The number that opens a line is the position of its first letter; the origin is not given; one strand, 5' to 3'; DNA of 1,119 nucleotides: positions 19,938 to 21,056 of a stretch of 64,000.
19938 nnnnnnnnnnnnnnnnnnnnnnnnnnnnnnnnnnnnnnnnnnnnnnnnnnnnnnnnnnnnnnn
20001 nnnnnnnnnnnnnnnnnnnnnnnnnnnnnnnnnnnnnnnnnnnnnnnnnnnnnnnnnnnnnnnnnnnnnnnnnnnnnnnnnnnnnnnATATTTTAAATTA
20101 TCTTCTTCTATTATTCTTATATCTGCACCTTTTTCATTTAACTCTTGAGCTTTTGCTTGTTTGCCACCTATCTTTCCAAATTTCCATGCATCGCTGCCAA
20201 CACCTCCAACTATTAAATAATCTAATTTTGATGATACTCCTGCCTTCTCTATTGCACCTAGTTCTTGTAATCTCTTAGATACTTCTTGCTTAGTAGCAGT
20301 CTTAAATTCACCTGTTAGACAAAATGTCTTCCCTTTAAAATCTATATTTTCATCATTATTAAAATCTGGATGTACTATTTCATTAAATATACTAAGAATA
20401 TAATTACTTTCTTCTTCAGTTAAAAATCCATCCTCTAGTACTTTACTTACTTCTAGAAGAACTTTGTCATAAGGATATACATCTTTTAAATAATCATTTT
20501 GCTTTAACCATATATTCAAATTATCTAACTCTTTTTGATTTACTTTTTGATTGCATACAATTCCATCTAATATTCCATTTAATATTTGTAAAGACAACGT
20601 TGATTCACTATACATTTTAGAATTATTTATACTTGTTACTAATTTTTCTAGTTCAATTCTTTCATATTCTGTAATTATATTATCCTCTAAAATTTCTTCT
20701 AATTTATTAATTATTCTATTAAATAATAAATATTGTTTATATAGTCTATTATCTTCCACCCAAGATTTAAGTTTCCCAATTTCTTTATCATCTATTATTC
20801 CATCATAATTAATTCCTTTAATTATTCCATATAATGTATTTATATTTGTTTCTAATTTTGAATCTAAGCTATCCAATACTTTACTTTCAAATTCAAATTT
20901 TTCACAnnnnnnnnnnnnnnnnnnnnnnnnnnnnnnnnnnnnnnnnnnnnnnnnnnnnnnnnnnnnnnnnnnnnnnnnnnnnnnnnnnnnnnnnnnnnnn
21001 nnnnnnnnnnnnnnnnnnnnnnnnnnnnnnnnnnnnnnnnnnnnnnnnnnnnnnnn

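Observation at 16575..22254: Gabija (gajA-gajB) embedded in a longer operon with an upstream DEDDh-exonuclease-BRCT gene and a membrane protein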

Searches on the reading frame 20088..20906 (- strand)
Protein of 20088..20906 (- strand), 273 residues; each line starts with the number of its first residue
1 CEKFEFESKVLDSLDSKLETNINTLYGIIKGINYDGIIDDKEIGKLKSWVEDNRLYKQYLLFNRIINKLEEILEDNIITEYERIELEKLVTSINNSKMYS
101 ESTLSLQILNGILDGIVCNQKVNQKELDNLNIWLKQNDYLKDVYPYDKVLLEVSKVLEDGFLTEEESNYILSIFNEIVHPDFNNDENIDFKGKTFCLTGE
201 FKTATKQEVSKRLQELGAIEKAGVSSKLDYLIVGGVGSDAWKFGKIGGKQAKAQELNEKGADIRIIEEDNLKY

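Call 80: search_protein_representatives(protein=window:20088-20906:-)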
Query: 273 residues. Proteins with E-value up to 0.001 (for the whole library): 2628; up to 1e-10: 1221; up to 1e-30: 102. The best 150 are listed.
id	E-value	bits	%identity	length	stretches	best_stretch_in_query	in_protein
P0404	8.0e-81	288.0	61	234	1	47-271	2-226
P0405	7.2e-78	278.4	48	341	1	4-271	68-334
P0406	5.7e-72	259.0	46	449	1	5-271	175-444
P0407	3.3e-61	223.7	44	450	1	13-271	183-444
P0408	5.6e-61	223.0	46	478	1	13-271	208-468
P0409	6.5e-55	203.1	45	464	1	20-270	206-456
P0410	4.0e-53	197.2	43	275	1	20-271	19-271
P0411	1.2e-52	195.6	43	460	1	15-269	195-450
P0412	7.7e-52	193.0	39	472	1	16-269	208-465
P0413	1.6e-49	185.5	90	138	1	1-103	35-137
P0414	3.5e-48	181.1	35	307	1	6-270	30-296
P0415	4.9e-48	180.6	39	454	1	5-270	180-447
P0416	6.6e-47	176.9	41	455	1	17-271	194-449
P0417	8.7e-47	176.5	39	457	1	19-270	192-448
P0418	1.3e-46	175.9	38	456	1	14-271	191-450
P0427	3.7e-43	164.6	34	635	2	91-271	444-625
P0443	1.3e-37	146.4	34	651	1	12-269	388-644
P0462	6.8e-35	137.5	33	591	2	21-269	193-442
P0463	8.4e-35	137.2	44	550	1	96-269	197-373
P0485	1.7e-32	129.6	39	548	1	76-268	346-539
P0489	2.7e-32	129.0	32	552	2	16-179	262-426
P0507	1.7e-30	123.1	40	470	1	96-272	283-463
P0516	4.1e-30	121.8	35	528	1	29-270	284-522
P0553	1.3e-28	116.9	38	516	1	69-270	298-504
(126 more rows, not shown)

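Call 81: search_protein_families(library=pfam, proteins=[P0427, P0443, P0462, P0463, P0485, P0489, P0516, P0553, P0507, P0414], max_evalue=0.001)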
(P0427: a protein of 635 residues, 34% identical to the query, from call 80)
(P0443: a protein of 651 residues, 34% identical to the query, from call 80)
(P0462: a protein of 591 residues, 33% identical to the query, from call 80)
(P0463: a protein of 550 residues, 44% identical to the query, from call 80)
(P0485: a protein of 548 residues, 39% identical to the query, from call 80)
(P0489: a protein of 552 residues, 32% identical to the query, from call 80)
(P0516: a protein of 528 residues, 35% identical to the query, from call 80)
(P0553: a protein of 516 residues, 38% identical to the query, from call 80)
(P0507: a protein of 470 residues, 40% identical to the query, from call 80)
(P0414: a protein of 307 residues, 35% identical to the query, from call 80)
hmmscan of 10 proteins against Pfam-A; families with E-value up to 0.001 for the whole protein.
P0427 (635 aa): 5 families
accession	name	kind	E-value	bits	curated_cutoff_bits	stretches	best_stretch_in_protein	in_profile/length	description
PF00929.31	RNase_T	-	1.3e-19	71.8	24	1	6-158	2-164/164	Exonuclease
PF00533.33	BRCT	-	4e-11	43.4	21.3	1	545-611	7-65/78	BRCA1 C Terminus (BRCT) domain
PF21762.3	DEDDh_C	-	2e-05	25.3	27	1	83-161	109-188/188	DNA polymerase III subunit epsilon-like, C-terminal domain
PF01612.26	DNA_pol_A_exo1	-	2.2e-05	24.8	23.6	1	70-155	64-143/173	3'-5' exonuclease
PF16473.11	Rv2179c-like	-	0.0005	20.2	27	0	7-160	5-175/177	3'-5' exoribonuclease Rv2179c-like domain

P0443 (651 aa): 2 families
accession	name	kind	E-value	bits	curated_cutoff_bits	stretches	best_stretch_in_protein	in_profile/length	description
PF00929.31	RNase_T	-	3.1e-22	80.3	24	1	200-357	3-164/164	Exonuclease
PF00533.33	BRCT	-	8.6e-05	23.1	21.3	1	566-634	7-67/78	BRCA1 C Terminus (BRCT) domain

P0462 (591 aa): 2 families
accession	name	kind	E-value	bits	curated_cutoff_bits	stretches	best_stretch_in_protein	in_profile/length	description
PF00929.31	RNase_T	-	2.3e-21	77.5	24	1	4-153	1-160/164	Exonuclease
PF00533.33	BRCT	-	2.5e-10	40.9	21.3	1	368-429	12-64/78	BRCA1 C Terminus (BRCT) domain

P0463 (550 aa): 1 family
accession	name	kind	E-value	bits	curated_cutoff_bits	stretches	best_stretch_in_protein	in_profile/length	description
PF00929.31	RNase_T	-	1e-35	124.2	24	1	12-167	1-164/164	Exonuclease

P0485 (548 aa): 5 families
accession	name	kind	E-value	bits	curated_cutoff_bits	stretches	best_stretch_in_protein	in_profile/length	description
PF00929.31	RNase_T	-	3.1e-30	106.3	24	1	184-335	3-164/164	Exonuclease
PF00533.33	BRCT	-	7.2e-08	33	21.3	1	462-528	7-65/78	BRCA1 C Terminus (BRCT) domain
PF16473.11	Rv2179c-like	-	5.8e-07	29.8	27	1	184-331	5-169/177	3'-5' exoribonuclease Rv2179c-like domain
PF21762.3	DEDDh_C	-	2e-06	28.5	27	1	256-338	106-188/188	DNA polymerase III subunit epsilon-like, C-terminal domain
PF01612.26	DNA_pol_A_exo1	-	8.1e-06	26.2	23.6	1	237-316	59-129/173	3'-5' exonuclease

P0489 (552 aa): 1 family
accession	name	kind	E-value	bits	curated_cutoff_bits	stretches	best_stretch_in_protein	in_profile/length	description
PF00533.33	BRCT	-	5.7e-07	30.1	21.3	1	459-507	6-55/78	BRCA1 C Terminus (BRCT) domain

P0516 (528 aa): 5 families
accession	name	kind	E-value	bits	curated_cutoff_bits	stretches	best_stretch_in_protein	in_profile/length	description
PF00929.31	RNase_T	-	9.9e-38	130.7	24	1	163-317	1-164/164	Exonuclease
PF16473.11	Rv2179c-like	-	1.7e-09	38.1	27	1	162-318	2-174/177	3'-5' exoribonuclease Rv2179c-like domain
PF01612.26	DNA_pol_A_exo1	-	1.7e-05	25.1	23.6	1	162-296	22-127/173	3'-5' exonuclease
PF13482.12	RNase_H_2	-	6.9e-05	23.3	22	0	249-319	68-136/165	RNase_H superfamily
PF00533.33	BRCT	-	0.00013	22.6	21.3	1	444-499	8-52/78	BRCA1 C Terminus (BRCT) domain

P0553 (516 aa): 4 families
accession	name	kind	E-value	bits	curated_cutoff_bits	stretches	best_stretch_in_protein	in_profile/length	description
PF00929.31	RNase_T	-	2e-37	129.7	24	1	143-299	1-164/164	Exonuclease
PF13482.12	RNase_H_2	-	4.2e-09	37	22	1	144-321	2-156/165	RNase_H superfamily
PF00533.33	BRCT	-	5.6e-07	30.1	21.3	1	423-497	5-68/78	BRCA1 C Terminus (BRCT) domain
PF03104.25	DNA_pol_B_exo1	-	0.0002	21.3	23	1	141-310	63-242/242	DNA polymerase family B, exonuclease domain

P0507 (470 aa): 2 families
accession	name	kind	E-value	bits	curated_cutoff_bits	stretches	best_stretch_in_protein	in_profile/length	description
PF00929.31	RNase_T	-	4.3e-26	92.9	24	1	108-261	2-162/164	Exonuclease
PF00533.33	BRCT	-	8.4e-07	29.6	21.3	1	382-448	7-65/78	BRCA1 C Terminus (BRCT) domain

P0414 (307 aa): 1 family
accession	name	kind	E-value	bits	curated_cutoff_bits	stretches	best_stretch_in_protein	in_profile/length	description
PF00533.33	BRCT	-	2.6e-07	31.2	21.3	1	216-283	6-65/78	BRCA1 C Terminus (BRCT) domain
